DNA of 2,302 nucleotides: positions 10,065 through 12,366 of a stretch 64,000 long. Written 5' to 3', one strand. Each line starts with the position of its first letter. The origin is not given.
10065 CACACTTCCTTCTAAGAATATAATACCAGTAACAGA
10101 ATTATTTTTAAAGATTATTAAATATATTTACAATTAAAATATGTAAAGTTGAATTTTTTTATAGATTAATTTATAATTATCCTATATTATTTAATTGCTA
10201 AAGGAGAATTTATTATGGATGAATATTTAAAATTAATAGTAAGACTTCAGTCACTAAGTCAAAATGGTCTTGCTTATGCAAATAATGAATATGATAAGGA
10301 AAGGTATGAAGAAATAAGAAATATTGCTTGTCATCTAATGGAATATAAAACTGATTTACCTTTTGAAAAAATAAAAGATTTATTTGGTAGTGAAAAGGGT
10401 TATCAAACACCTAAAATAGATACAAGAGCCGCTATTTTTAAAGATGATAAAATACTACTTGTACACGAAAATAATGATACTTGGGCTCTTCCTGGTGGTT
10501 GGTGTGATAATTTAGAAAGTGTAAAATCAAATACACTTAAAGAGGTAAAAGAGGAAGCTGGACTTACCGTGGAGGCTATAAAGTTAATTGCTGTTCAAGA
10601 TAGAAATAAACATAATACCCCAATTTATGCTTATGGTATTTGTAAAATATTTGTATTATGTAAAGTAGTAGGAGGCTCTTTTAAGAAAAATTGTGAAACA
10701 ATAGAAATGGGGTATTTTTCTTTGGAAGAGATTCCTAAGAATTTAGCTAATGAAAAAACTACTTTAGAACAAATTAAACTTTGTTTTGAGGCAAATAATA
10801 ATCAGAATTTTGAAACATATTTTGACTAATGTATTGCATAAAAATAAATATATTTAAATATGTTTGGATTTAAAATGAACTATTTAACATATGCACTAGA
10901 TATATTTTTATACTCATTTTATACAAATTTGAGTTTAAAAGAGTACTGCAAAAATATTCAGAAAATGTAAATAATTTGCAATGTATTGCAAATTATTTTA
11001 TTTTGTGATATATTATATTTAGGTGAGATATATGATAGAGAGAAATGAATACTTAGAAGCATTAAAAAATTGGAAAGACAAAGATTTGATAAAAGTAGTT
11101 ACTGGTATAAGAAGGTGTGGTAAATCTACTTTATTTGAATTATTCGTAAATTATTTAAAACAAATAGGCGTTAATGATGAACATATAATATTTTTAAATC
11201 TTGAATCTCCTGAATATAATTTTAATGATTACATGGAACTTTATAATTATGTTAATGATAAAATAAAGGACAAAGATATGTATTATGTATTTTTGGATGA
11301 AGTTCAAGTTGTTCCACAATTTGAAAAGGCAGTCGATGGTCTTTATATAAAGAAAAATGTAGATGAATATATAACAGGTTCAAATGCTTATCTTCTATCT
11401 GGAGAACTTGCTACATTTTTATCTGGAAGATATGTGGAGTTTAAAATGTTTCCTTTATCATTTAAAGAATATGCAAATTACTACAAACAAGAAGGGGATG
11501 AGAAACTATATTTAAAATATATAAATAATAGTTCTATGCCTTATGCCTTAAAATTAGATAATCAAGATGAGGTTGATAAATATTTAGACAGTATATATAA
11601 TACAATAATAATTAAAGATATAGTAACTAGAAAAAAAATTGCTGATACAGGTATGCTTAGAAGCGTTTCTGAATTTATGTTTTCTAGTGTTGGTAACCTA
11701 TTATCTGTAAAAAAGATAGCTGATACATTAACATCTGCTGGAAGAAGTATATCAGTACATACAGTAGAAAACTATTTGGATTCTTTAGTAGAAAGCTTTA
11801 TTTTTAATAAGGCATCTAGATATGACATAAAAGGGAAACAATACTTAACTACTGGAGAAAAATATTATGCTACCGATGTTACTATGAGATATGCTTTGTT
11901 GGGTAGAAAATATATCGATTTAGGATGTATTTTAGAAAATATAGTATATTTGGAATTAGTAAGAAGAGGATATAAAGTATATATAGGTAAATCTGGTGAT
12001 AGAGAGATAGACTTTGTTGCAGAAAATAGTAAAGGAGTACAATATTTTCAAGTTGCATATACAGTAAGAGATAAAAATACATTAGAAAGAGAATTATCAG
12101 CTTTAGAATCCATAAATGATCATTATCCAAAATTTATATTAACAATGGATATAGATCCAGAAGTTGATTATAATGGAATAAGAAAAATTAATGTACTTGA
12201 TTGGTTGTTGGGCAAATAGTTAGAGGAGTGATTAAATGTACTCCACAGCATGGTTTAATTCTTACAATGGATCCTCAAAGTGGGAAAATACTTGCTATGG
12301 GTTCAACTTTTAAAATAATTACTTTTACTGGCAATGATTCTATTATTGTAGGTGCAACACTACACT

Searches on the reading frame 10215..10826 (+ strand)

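Call 5: search_protein_families(library=pfam, proteins=[window:10215-10826:+], max_evalue=1)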
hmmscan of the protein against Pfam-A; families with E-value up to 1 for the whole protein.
window:10215-10826:+ (204 aa): 2 families
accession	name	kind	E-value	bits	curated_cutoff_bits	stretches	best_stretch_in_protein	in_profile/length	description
PF12535.13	Nudix_N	-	5.6e-23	80.8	27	1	3-57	2-56/56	Hydrolase of X-linked nucleoside diphosphate N terminal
PF00293.34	NUDIX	-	1.6e-09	38.3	21.1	1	72-180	8-126/134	NUDIX domain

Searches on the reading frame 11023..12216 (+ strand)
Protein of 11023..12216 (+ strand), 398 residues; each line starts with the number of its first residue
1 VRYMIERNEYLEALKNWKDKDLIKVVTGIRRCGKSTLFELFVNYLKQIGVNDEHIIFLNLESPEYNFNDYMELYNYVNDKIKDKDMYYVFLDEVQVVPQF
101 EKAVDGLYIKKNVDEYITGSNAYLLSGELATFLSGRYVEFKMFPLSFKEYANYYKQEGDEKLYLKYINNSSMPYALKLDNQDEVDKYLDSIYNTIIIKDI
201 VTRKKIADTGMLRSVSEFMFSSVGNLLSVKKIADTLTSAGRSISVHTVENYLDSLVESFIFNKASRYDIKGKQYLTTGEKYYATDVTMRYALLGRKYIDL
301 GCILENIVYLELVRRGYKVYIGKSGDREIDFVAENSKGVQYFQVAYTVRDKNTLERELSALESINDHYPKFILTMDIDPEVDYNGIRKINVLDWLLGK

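Call 5: search_protein_families(library=pfam, proteins=[window:11023-12216:+], max_evalue=1)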
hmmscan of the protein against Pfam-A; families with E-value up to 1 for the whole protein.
window:11023-12216:+ (398 aa): 5 families
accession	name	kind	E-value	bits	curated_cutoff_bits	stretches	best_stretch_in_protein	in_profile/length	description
PF13173.12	AAA_14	-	7.5e-34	117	27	1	22-150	3-128/129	AAA domain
PF13635.12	DUF4143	-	1.6e-17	64.1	28.1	1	198-346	2-159/160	Domain of unknown function (DUF4143)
PF01637.24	ATPase_2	-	1.4e-05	25.5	33.2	1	6-117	3-98/225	ATPase domain predominantly from Archaea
PF24883.2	NPHP3_N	-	0.07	13.8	24.8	1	13-51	11-52/164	Nephrocystin 3, N-terminal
PF13401.12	AAA_22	-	0.13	13.1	27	1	22-82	6-59/130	AAA domain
